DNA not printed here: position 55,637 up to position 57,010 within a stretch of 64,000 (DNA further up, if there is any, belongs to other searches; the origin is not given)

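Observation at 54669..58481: Arginine operon argG-DUF1611-argF'-argH under a T-box-like leader, with a non-canonical carbamoyltransferase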

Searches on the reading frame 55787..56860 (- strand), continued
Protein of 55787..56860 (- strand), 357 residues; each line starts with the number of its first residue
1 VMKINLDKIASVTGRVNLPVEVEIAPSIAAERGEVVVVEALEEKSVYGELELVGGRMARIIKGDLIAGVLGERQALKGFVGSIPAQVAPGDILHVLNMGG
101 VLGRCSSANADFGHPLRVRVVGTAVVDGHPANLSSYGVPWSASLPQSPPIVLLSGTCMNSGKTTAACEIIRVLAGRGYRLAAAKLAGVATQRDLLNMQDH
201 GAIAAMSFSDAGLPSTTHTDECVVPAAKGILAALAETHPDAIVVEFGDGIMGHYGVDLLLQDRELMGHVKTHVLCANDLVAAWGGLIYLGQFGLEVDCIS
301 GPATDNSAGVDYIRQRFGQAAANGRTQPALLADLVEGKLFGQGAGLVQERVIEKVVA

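Call 49: search_solved_structures(query=A3, max_evalue=10, show_alignments=3)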
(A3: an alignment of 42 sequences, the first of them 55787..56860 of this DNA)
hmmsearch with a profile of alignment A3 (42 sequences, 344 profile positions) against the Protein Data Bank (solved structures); distinct sequences matched with E-value up to 10: 38.
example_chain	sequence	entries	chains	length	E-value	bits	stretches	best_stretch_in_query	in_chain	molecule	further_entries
3fgn_A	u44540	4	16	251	0.00016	23.8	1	146-195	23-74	Dethiobiotin synthetase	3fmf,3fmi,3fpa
3of5_A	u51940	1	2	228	0.00017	23.7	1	152-185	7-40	Dethiobiotin synthetase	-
1rj9_A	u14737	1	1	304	0.00022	23.3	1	108-183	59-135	Signal Recognition Protein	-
2j7p_D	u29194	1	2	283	0.00032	22.8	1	108-182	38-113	CELL DIVISION PROTEIN FTSY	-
2cnw_D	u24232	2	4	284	0.00033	22.8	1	108-182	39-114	CELL DIVISION PROTEIN FTSY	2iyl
1okk_D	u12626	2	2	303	0.0004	22.5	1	108-183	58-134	CELL DIVISION PROTEIN FTSY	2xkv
2q9a_A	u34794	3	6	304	0.00041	22.5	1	108-183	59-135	Cell division protein ftsY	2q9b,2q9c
6cve_A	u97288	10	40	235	0.00085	21.4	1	150-195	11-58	ATP-dependent dethiobiotin synthetase BioD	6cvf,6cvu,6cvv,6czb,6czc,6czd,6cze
6nka_A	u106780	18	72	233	0.001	21.1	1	150-195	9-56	ATP-dependent dethiobiotin synthetase BioD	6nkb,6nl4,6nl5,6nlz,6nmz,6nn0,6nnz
1dts_A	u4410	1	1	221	0.0012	20.9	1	153-186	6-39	DETHIOBIOTIN SYNTHETASE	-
1a82_A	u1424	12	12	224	0.0013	20.8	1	153-186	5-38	DETHIOBIOTIN SYNTHETASE | PROTEIN (DETHIOBIOTIN SYNTHETASE) | DETHIOBIOTIN SYNTHASE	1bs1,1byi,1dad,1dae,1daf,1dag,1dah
4wop_A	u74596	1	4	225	0.0026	19.8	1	150-195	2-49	ATP-dependent dethiobiotin synthetase BioD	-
3dm5_A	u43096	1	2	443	0.012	17.6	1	145-183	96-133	Signal recognition 54 kDa protein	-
5l3r_A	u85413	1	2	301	0.012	17.6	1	145-181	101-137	Signal recognition particle 54 kDa protein, chloroplastic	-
2f1r_A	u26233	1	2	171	0.026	16.5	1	151-185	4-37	molybdopterin-guanine dinucleotide biosynthesis protein B (mobB)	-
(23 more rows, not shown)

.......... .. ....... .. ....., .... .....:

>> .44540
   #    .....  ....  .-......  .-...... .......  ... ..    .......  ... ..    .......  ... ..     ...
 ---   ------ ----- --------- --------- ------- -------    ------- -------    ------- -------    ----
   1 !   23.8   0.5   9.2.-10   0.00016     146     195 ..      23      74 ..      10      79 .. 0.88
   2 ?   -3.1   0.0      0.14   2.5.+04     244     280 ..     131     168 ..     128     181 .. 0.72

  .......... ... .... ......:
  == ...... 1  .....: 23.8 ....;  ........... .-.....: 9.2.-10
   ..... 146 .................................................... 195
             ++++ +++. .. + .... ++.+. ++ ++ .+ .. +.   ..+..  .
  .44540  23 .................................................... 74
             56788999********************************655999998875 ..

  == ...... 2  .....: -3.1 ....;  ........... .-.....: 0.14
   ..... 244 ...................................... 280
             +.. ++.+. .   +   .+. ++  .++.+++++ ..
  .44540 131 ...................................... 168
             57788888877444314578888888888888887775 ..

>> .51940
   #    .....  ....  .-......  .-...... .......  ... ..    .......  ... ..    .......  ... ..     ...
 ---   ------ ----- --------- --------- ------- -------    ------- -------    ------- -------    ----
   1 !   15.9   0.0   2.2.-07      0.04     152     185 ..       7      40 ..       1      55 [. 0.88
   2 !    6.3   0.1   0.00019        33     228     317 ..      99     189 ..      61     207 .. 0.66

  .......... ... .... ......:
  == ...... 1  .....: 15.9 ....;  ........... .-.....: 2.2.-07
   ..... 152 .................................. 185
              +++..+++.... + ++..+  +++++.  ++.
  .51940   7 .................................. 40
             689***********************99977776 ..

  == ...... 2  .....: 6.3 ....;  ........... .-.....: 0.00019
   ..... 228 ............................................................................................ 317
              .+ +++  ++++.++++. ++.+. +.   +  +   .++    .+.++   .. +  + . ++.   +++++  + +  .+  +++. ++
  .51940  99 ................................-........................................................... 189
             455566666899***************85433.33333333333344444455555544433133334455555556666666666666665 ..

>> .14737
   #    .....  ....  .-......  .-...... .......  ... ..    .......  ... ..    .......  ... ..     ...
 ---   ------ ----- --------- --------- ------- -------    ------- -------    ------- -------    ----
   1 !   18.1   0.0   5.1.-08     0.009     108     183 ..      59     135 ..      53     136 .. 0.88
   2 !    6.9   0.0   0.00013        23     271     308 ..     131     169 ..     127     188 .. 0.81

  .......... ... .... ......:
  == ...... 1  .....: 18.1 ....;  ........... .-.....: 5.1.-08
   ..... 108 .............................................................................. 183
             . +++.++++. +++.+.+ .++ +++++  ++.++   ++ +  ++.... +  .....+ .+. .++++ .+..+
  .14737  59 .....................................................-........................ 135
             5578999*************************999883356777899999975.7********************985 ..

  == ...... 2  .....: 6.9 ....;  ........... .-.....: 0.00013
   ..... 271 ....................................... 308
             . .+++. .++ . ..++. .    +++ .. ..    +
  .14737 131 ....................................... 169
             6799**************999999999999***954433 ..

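Call 55: list_cluster_members(proteins=[P0140, P0159, P0169, P0178, P0185, P0199, P0207, P0238, P0244, P0262])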
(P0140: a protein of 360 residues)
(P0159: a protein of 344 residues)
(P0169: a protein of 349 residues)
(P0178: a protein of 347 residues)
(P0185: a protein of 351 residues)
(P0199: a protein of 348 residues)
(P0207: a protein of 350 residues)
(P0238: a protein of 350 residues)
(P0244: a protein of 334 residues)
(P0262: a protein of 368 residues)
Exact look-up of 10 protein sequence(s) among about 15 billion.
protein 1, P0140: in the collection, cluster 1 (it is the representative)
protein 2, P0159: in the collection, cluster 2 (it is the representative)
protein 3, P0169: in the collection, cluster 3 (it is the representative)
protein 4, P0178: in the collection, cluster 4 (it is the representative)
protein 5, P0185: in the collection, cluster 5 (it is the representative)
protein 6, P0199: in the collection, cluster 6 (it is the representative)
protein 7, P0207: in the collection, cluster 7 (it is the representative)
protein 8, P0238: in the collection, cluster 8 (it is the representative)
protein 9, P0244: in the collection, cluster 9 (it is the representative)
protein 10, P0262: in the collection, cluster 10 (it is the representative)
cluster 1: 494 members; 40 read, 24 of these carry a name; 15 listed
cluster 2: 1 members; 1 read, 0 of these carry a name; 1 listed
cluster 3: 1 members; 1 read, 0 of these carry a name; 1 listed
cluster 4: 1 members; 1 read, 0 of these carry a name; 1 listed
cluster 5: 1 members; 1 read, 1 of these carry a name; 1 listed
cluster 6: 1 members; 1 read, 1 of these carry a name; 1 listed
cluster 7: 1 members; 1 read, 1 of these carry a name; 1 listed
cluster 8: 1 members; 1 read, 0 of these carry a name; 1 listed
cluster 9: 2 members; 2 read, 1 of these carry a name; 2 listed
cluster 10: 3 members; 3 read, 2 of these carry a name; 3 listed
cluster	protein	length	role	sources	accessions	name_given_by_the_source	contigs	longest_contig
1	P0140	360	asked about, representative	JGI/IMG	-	hypothetical protein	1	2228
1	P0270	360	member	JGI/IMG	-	hypothetical protein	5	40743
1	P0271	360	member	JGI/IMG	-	hypothetical protein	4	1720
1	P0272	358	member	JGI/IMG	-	hypothetical protein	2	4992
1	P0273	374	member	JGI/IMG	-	hypothetical protein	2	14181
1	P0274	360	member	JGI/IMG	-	hypothetical protein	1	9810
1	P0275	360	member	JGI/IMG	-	hypothetical protein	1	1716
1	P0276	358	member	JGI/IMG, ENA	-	hypothetical protein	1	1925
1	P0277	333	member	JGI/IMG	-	hypothetical protein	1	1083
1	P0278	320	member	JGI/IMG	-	hypothetical protein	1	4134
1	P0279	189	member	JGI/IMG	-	hypothetical protein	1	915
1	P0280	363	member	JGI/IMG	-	hypothetical protein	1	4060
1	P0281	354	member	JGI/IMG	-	hypothetical protein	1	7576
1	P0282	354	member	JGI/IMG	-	hypothetical protein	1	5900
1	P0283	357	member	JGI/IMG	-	hypothetical protein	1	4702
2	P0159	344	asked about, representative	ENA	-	-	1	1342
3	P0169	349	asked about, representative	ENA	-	-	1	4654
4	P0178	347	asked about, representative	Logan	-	-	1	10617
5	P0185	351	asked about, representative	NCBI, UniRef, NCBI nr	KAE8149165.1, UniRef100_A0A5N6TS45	hypothetical protein BDV25DRAFT_141057 [Aspergillus avenaceus] | P-loop containing nucleoside triphosphate hydrolase protein n=1 Tax=Aspergillus avenaceus ...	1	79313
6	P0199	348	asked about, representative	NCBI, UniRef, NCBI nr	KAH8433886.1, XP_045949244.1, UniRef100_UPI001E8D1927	uncharacterized protein LDX57_011522 [Aspergillus melleus] | uncharacterized protein n=1 Tax=Aspergillus melleus TaxID=138277 RepID=UPI001E8D1927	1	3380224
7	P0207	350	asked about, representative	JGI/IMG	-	hypothetical protein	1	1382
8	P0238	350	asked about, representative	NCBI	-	-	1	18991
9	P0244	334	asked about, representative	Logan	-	-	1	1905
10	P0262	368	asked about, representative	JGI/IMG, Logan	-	hypothetical protein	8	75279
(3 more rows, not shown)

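Call 56: find_encoding_contigs(protein=P0270, flank=9000, max_places=3)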
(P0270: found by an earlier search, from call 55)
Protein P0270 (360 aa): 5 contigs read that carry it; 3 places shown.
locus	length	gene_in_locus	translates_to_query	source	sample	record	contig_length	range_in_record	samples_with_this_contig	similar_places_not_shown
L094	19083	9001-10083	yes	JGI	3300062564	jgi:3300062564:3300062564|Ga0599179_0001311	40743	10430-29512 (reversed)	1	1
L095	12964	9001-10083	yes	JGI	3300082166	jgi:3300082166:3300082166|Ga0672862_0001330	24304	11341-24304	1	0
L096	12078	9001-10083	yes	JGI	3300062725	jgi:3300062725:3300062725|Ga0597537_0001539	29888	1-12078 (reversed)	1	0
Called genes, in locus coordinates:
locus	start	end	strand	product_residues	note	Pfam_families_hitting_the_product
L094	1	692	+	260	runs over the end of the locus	PF05742:TANGO2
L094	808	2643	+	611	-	PF07244:POTRA (faint), PF17243:POTRA_TamA_1, PF01103:Omp85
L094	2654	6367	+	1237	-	PF27051:TamB_N, PF04357:TamB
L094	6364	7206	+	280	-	PF01177:Asp_Glu_race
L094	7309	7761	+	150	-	PF01316:Arg_repressor, PF02863:Arg_repressor_C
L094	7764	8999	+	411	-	PF00764:Arginosuc_synth, PF20979:Arginosuc_syn_C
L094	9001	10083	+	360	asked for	-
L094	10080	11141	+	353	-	PF01118:Semialdhyde_dh, PF22698:Semialdhyde_dhC_1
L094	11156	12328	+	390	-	PF00202:Aminotran_3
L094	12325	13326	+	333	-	PF02729:OTCace_N, PF00185:OTCace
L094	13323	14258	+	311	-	PF00696:AA_kinase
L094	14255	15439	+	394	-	PF00206:Lyase_1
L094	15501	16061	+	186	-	PF03358:FMN_red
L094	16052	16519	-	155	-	-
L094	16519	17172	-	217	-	PF02798:GST_N, PF13417:GST_N_3, PF13409:GST_N_2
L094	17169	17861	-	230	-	PF01557:FAA_hydrolase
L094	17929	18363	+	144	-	PF03061:4HBT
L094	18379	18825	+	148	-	-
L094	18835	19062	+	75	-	PF13627:LptM_cons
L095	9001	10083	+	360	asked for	-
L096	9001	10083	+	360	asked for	-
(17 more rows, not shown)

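Call 57: find_homologous_proteins(query=P0140, max_evalue=1e-20)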
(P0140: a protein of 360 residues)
Query P0140 (360 aa): 7494 proteins with E <= 1e-20 among 8000 candidates; the best 120 are listed.
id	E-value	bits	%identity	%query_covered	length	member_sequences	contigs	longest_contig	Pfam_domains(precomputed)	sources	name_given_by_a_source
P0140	8.6e-232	787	100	100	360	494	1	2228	-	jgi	jgi:hypothetical protein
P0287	1.4e-209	713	91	100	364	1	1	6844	-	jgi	jgi:hypothetical protein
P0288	4.5e-209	712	89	100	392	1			-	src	-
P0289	2.6e-207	706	90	98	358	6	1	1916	-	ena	-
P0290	1.6e-206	703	89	100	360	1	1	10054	-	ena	-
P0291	3.7e-206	702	89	100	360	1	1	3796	-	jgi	-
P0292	5.1e-206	702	90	99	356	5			-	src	-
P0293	5.6e-206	702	90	99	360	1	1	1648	-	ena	-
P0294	9.4e-206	701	89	100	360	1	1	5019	-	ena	-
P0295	1.0e-205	701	91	97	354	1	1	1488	-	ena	-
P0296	1.0e-205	701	88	98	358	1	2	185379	-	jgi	jgi:hypothetical protein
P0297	1.3e-205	700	89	99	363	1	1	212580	-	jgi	jgi:hypothetical protein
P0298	1.5e-205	700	88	98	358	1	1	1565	-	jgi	-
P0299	2.4e-205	700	90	98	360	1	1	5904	-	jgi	jgi:hypothetical protein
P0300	2.5e-205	699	89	98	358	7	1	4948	-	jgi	jgi:hypothetical protein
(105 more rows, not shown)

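Call 67: search_protein_families(library=pfam, proteins=[L018:14375-15487:+, L018:15507-18392:+, L019:14929-17442:+, L020:14698-17508:+, L020:17956-19227:+, L033:11166-11873:+, L033:12085-12873:+, L033:13440-14372:+, L022:3587-4072:+, L022:4389-5546:+], max_evalue=0.00001)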
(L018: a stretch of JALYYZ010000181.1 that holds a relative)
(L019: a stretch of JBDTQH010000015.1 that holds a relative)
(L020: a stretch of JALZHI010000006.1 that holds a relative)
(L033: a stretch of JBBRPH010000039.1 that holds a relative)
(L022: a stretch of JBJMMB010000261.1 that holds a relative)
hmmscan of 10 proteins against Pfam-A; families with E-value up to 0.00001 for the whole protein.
L018:14375-15487:+ (370 aa): 3 families
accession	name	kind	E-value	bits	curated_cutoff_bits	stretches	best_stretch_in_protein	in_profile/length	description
PF00117.34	GATase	-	5.3e-48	163.7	22.8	1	186-362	2-188/190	Glutamine amidotransferase class-I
PF00988.28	CPSase_sm_chain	-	1.4e-43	148.1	27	1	9-134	1-126/126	Carbamoyl-phosphate synthase small chain, CPSase domain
PF07722.19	Peptidase_C26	-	2.4e-10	41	20.5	1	249-346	101-219/219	Peptidase C26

L018:15507-18392:+ (961 aa): 7 families
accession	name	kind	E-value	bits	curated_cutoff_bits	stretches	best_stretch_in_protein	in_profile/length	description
PF02786.22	CPSase_L_D2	-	2.6e-104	347.8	19.8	2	119-324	1-210/211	Carbamoyl-phosphate synthase L chain, ATP binding domain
PF25596.1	CPSase_L_D1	-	2.3e-92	305.3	27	2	1-115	5-117/118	Carbamoyl phosphate synthase preATP-grasp domain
PF02787.25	CPSase_L_D3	-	2e-22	79.4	26.6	1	412-485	3-79/80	Carbamoyl-phosphate synthetase large chain, oligomerisation domain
PF02222.28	ATP-grasp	-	1.7e-16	60.8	27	1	667-830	3-163/179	ATP-grasp domain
PF07478.18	Dala_Dala_lig_C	-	1e-11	45.2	24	0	670-828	5-174/204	D-ala D-ala ligase C-terminus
PF15632.11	ATPgrasp_Ter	-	1.7e-10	41.2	29.1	1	793-859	49-112/131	ATP-grasp in the biosynthetic pathway with Ter operon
PF01071.24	GARS_A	-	5.5e-06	26.8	27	0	663-768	6-115/194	Phosphoribosylglycinamide synthetase, ATP-grasp (A) domain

L019:14929-17442:+ (837 aa): 3 families
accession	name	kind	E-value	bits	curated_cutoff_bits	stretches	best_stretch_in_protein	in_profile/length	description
PF11790.14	Glyco_hydro_cc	-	4.4e-07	30.2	21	1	172-350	71-231/237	Glycosyl hydrolase catalytic core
PF18989.5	DUF5722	-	5.5e-06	26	30.5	0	238-362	232-366/393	Family of unknown function (DUF5722)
PF01229.23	Glyco_hydro_39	-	7.2e-06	25.5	26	0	154-313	129-291/472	Glycosyl hydrolases family 39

L020:14698-17508:+ (936 aa): 1 family
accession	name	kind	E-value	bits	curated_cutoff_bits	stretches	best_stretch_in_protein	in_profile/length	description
PF00311.23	PEPcase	-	2.3e-269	896.6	22.4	1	26-936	1-919/919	Phosphoenolpyruvate carboxylase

L020:17956-19227:+ (423 aa): 5 families
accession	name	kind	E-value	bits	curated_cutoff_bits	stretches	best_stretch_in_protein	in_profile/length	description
PF13692.12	Glyco_trans_1_4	-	4.5e-23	82.5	27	1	234-379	2-142/142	Glycosyl transferases group 1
PF00534.26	Glycos_transf_1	-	2e-20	73.5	26.4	1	251-393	34-172/172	Glycosyl transferases group 1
PF13579.12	Glyco_trans_4_4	-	5.2e-15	56.6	29.7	1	15-207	1-158/158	Glycosyl transferase 4-like domain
PF13524.12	Glyco_trans_1_2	-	1.9e-11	44.5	25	1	258-402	9-137/144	Glycosyl transferase-like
PF13439.12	Glyco_transf_4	-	5.3e-10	40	28.5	1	24-208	11-166/170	Glycosyltransferase Family 4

L033:11166-11873:+ (235 aa): 0 families

L033:12085-12873:+ (262 aa): 3 families
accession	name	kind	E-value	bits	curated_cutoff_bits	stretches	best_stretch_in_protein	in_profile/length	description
PF00903.31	Glyoxalase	-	1.1e-16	61.7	20.6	1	132-246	7-121/121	Glyoxalase/Bleomycin resistance protein/Dioxygenase superfamily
PF18029.7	Glyoxalase_6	-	2.2e-06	28.7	23.6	1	135-246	7-105/106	Glyoxalase-like domain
PF12681.13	Glyoxalase_2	-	4.8e-06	26.9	30.1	0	130-248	4-115/118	Glyoxalase-like domain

L033:13440-14372:+ (310 aa): 1 family
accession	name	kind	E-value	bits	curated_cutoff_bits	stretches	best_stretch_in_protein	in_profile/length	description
PF19459.4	DUF5996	-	2.5e-115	385.1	25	1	11-300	1-295/296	Family of unknown function (DUF5996)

L022:3587-4072:+ (161 aa): 0 families

L022:4389-5546:+ (385 aa): 3 families
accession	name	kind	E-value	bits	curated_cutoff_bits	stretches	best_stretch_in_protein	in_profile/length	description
PF00117.34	GATase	-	3.1e-47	161.1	22.8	1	200-375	2-187/190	Glutamine amidotransferase class-I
PF00988.28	CPSase_sm_chain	-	2.6e-40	137.6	27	1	23-147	1-125/126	Carbamoyl-phosphate synthase small chain, CPSase domain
PF07722.19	Peptidase_C26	-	1.4e-10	41.8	20.5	1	245-360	84-219/219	Peptidase C26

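Call 86: find_encoding_contigs(protein=P0031, flank=8000, max_places=2)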
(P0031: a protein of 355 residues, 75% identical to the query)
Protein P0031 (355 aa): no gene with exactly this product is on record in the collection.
